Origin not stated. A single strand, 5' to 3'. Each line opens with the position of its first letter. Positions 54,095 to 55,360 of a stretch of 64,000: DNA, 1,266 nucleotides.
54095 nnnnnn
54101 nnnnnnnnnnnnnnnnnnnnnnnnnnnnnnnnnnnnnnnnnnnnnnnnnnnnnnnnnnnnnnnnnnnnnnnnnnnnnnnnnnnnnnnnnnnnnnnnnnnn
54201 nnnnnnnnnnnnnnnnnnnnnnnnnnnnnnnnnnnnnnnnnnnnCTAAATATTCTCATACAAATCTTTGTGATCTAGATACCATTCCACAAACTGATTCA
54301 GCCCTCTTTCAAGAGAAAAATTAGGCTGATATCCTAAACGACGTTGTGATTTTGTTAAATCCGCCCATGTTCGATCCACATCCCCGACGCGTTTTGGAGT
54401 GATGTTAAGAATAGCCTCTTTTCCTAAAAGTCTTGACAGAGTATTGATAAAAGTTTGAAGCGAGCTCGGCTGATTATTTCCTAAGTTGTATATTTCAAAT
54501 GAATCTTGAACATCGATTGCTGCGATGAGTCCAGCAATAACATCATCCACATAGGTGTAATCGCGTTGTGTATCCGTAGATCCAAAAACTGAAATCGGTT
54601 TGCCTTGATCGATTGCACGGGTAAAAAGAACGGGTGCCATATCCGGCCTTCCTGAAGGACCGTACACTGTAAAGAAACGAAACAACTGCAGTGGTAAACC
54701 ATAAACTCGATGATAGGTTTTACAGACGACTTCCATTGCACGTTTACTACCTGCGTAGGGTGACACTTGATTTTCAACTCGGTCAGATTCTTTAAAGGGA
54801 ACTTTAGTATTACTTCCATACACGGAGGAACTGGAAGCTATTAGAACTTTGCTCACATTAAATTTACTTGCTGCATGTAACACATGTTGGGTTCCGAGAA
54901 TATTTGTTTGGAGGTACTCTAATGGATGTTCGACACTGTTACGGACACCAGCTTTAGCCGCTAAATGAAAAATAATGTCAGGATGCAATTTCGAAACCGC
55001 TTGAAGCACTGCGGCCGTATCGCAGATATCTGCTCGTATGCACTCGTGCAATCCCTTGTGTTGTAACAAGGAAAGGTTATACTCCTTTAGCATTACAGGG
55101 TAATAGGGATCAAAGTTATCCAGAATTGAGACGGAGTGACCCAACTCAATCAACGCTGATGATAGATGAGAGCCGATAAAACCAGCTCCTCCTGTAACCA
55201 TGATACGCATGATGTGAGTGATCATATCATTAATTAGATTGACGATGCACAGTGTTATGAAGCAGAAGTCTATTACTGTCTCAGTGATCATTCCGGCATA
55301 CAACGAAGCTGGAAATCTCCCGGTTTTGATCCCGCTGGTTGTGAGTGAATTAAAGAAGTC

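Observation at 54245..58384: Lipid-linked donor module 2: an arn-like arrangement of SDR epimerase, ArnC-like GT2, ArnE/F-like small DMT protein and a GT-C-like membrane protein.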

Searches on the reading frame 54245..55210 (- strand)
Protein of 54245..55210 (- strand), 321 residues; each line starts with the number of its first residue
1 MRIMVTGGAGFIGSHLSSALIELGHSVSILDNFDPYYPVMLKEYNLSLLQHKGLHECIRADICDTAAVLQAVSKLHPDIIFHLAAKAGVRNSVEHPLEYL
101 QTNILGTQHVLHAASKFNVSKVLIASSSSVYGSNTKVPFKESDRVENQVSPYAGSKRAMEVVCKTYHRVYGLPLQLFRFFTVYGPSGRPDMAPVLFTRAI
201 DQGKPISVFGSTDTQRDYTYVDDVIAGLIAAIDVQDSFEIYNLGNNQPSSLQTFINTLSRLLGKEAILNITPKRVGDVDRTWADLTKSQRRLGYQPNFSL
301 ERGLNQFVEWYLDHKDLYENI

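Call 3: search_protein_families(library=pfam, proteins=[window:54245-55210:-], max_evalue=0.01)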
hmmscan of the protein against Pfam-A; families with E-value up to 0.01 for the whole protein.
window:54245-55210:- (321 aa): 9 families
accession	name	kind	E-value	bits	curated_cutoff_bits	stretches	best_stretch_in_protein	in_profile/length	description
PF01370.27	Epimerase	-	1.1e-57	195.6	20.9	1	3-244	1-240/240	NAD dependent epimerase/dehydratase family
PF16363.11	GDP_Man_Dehyd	-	5.6e-56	190.8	27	1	4-305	1-330/332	GDP-mannose 4,6 dehydratase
PF01073.25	3Beta_HSD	-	2.2e-20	73.3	22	1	4-263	1-269/280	3-beta hydroxysteroid dehydrogenase/isomerase family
PF02719.21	Polysacc_synt_2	-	2.1e-19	70.3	20.2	1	3-266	1-251/293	Polysaccharide biosynthesis protein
PF04321.23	RmlD_sub_bind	-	1.1e-16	61.2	27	1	1-254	1-223/287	RmlD substrate binding domain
PF07993.18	NAD_binding_4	-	1.2e-11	44.7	20.1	1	78-224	90-254/258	Male sterility protein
PF13460.12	NAD_binding_10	-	0.00015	22.1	27.2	1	7-163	1-131/184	NAD(P)H-binding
PF08659.16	KR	-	0.0018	18.7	22.6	1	4-137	4-147/180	KR domain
PF00106.31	adh_short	-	0.0051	16.8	26.6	0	3-165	3-162/195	short chain dehydrogenase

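Call 4: search_protein_families(library=ncbifam, proteins=[window:54245-55210:-], max_evalue=0.01)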
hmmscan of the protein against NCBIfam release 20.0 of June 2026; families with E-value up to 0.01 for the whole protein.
window:54245-55210:- (321 aa): 37 families (the best 25 are shown)
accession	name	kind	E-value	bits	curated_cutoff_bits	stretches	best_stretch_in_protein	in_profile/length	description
TIGR01181.1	dTDP_gluc_dehyt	equivalog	6.6e-53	179.8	365.1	1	2-320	1-320/321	dTDP-glucose 4,6-dehydratase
TIGR01179.1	galE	equivalog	1.4e-52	178.6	262.3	1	2-315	1-329/332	UDP-glucose 4-epimerase GalE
TIGR04180.1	EDH_00030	hypoth_equivalog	3.5e-47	160.9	475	1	3-298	1-296/297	NAD-dependent 4,6-dehydratase LegB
NF007956.0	PRK10675.1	subfamily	6.6e-39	134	394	1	1-318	1-336/338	UDP-glucose 4-epimerase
NF007490.0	PRK10084.1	subfamily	6.6e-36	124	649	1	1-320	1-343/361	dTDP-glucose 4,6-dehydratase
TIGR02197.1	heptose_epim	equivalog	2e-34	119.2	274.6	1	3-313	1-315/316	ADP-glyceromanno-heptose 6-epimerase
TIGR02622.1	CDP_4_6_dhtase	equivalog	6e-33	114.4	278.45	1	2-170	6-172/352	CDP-glucose 4,6-dehydratase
NF011728.1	PRK15181.1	equivalog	1.2e-32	113.3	760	1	2-318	17-345/348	Vi polysaccharide biosynthesis UDP-N-acetylglucosaminuronic acid C-4 epimerase TviC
NF007582.0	PRK10217.1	equivalog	2.7e-32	112.3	698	1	2-316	3-336/355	dTDP-glucose 4,6-dehydratase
NF042422.1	oxyalk_red_OleD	equivalog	1.1e-24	87.4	580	1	1-264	1-252/329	2-alkyl-3-oxoalkanoate reductase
NF047922.1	GDPFucSynFcl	equivalog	1.5e-23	83.7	500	1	60-316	37-306/308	GDP-L-fucose synthase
TIGR03466.1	HpnA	hypoth_equivalog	3e-20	72.3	367.65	1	1-266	1-250/327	hopanoid-associated sugar epimerase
NF042423.1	oxyalk_red_Shew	equivalog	4.2e-20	72.1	580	1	2-258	10-253/331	2-alkyl-3-oxoalkanoate reductase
NF008360.0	PRK11150.1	equivalog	1.2e-17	64.1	452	1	3-310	2-305/310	ADP-glyceromanno-heptose 6-epimerase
NF043036.1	ErythonDh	equivalog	1.8e-17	63.5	325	1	1-309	1-318/321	D-erythronate dehydrogenase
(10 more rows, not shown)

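Call 8: search_solved_structures(query=window:54245-55210:-, max_evalue=1e-20)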
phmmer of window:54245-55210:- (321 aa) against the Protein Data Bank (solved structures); distinct sequences matched with E-value up to 1e-20: 71 (the best 60 are shown).
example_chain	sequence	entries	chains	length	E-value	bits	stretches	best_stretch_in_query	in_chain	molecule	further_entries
5u4q_A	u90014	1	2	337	1.6e-70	241.2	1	1-314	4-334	dTDP-glucose 4,6-dehydratase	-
6zl6_A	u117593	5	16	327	7.8e-55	189.7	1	1-308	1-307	Epimerase domain-containing protein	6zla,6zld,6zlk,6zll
6zlj_A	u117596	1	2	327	2.8e-54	187.8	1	1-308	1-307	Epimerase domain-containing protein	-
4zrm_A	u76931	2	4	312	4.4e-48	167.5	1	1-311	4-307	UDP-glucose 4-epimerase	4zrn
7ys8_A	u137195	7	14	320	6.8e-44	153.7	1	1-315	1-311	UDP-glucose 4-epimerase | UDP-glucose 4-epimerase along with EC 5.1.3.2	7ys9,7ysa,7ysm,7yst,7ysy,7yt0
6pmh_A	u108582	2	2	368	1.5e-40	142.8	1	3-317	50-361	UDP-glucose 4-epimerase related protein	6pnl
6kv9_A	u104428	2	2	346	1.7e-40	142.5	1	3-311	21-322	MoeE5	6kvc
6dnt_A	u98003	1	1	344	2.1e-39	139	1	3-313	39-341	NAD-dependent epimerase/dehydratase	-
6wjb_A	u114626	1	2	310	2.3e-38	135.6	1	2-306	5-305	NAD-dependent epimerase/dehydratase family protein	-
6wj9_A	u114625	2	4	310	2.1e-37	132.4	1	2-306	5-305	NAD-dependent epimerase/dehydratase family protein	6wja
4gll_A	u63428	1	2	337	2.4e-37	132.3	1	2-312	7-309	UDP-glucuronic acid decarboxylase 1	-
2b69_A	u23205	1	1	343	2.5e-37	132.2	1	2-312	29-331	UDP-glucuronate decarboxylase 1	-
10ke_A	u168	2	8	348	4.3e-37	131.4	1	3-312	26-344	Capsular polysaccharide biosynthesis protein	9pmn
4m55_A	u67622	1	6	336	1.1e-36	130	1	2-312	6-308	UDP-glucuronic acid decarboxylase 1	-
4lk3_A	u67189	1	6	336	1.4e-36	129.7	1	2-312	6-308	UDP-glucuronic acid decarboxylase 1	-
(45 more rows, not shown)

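Call 48: search_solved_structures(query=window:54245-55210:-, max_evalue=1e-40, show_alignments=4)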
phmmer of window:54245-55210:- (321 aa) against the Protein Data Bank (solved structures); distinct sequences matched with E-value up to 1e-40: 5.
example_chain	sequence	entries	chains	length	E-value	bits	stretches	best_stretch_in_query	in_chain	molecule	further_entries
5u4q_A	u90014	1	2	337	1.6e-70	241.2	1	1-314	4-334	dTDP-glucose 4,6-dehydratase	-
6zl6_A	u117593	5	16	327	7.8e-55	189.7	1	1-308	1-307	Epimerase domain-containing protein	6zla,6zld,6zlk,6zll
6zlj_A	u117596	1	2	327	2.8e-54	187.8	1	1-308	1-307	Epimerase domain-containing protein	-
4zrm_A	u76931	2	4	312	4.4e-48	167.5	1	1-311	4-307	UDP-glucose 4-epimerase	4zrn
7ys8_A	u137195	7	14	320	6.8e-44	153.7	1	1-315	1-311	UDP-glucose 4-epimerase | UDP-glucose 4-epimerase along with EC 5.1.3.2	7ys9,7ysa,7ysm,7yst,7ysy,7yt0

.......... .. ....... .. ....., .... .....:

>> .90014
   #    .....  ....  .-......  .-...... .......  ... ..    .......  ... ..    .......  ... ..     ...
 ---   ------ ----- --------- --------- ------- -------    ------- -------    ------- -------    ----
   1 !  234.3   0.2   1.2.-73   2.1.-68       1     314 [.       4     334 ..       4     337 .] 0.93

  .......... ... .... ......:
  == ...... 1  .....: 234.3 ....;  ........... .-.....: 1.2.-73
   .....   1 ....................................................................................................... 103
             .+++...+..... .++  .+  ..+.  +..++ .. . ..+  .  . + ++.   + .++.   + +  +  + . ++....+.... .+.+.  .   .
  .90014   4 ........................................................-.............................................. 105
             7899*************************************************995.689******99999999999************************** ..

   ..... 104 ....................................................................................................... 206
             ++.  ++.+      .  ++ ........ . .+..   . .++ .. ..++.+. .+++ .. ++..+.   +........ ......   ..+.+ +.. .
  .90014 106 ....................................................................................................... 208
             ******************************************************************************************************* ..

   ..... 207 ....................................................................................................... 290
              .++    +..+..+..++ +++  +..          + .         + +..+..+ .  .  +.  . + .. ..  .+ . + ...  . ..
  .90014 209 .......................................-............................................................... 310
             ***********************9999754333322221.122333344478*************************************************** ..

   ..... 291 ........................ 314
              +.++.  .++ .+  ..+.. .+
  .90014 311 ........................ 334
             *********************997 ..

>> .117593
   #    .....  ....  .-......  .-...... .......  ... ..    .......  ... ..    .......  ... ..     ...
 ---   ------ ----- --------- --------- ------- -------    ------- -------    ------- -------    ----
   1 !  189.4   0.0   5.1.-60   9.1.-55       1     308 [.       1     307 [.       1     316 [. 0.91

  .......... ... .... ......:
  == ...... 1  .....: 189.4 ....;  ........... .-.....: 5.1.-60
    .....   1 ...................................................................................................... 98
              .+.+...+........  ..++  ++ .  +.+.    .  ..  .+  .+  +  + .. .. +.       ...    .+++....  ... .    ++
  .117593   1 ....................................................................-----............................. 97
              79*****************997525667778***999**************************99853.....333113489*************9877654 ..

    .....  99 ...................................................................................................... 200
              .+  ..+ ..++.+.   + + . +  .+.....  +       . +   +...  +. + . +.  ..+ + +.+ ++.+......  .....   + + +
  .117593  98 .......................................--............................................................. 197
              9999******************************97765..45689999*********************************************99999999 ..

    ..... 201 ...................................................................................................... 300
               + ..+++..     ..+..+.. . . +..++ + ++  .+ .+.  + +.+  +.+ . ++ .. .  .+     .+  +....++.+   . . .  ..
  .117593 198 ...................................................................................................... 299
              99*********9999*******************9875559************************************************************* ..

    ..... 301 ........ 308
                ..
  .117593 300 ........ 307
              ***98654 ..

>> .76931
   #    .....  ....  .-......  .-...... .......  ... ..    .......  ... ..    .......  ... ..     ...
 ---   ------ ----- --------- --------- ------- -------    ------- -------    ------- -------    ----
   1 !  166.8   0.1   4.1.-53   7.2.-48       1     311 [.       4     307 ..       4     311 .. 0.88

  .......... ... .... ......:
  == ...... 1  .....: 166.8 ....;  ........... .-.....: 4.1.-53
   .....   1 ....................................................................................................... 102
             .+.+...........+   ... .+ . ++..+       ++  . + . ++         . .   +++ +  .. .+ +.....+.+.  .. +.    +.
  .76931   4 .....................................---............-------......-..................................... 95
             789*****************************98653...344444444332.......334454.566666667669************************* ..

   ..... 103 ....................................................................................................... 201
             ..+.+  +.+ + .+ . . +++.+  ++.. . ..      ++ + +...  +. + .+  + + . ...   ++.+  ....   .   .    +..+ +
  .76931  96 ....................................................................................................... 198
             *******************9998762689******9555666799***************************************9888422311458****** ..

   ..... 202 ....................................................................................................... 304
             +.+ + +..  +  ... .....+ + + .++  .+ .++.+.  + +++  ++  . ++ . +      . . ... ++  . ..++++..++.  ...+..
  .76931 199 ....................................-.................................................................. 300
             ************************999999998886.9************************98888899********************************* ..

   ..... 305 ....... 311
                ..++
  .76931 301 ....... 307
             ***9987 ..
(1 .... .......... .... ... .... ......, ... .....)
